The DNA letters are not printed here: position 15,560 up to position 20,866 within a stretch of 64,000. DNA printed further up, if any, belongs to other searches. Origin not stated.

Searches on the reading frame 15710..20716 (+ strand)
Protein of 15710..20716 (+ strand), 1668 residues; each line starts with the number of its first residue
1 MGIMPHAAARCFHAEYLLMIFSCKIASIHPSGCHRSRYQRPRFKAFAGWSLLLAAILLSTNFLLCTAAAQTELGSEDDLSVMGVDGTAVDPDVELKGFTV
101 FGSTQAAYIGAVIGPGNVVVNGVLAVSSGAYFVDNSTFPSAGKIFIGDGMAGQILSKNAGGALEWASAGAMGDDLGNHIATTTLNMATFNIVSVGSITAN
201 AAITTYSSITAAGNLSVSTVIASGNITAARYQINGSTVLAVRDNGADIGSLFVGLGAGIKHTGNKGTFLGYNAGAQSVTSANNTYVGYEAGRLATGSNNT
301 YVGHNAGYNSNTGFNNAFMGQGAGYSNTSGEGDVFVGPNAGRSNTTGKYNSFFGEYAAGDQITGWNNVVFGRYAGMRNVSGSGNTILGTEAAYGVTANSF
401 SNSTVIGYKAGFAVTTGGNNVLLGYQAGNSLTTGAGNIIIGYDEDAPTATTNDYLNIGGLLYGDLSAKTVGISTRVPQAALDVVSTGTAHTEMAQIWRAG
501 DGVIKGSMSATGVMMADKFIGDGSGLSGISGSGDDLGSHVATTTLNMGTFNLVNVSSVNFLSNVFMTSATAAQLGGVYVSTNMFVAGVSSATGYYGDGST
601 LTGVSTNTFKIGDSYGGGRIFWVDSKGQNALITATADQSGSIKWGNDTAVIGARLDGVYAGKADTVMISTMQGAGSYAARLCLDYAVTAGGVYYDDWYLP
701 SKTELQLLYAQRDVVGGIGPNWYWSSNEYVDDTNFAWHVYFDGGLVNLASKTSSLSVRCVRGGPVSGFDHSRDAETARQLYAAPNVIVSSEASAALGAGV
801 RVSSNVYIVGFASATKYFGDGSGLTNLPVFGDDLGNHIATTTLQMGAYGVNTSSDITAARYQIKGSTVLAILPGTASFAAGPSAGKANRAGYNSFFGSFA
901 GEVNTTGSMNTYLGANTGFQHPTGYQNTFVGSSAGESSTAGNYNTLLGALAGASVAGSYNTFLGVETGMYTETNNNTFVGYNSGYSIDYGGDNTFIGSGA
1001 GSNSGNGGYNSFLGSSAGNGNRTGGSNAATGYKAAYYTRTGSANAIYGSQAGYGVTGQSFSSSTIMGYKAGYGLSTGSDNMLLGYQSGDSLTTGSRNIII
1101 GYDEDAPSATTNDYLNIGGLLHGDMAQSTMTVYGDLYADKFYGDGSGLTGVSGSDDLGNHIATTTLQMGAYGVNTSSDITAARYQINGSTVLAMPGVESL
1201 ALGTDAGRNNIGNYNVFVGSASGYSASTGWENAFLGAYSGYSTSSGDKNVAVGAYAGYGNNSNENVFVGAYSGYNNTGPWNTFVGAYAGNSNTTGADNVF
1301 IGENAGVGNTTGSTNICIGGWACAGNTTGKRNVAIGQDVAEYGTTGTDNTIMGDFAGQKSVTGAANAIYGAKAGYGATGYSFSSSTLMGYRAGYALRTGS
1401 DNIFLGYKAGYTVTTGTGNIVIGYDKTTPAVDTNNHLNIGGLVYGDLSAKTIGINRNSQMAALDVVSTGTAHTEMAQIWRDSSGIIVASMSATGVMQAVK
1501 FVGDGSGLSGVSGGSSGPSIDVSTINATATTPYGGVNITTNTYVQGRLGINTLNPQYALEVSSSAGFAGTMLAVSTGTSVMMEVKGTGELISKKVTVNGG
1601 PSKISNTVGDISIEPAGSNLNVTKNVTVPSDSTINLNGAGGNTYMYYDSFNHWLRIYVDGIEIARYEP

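Call 17: search_protein_families(library=ncbifam, proteins=[window:15710-20716:+], max_evalue=0.01)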
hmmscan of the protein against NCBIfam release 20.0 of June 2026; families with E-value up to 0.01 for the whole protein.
window:15710-20716:+ (1668 aa): 1 family
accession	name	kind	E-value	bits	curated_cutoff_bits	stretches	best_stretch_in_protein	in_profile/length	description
NF052322.1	FimD_tip_adhes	equivalog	0.0039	16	170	1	680-761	580-661/664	fimbrial tip adhesin FimD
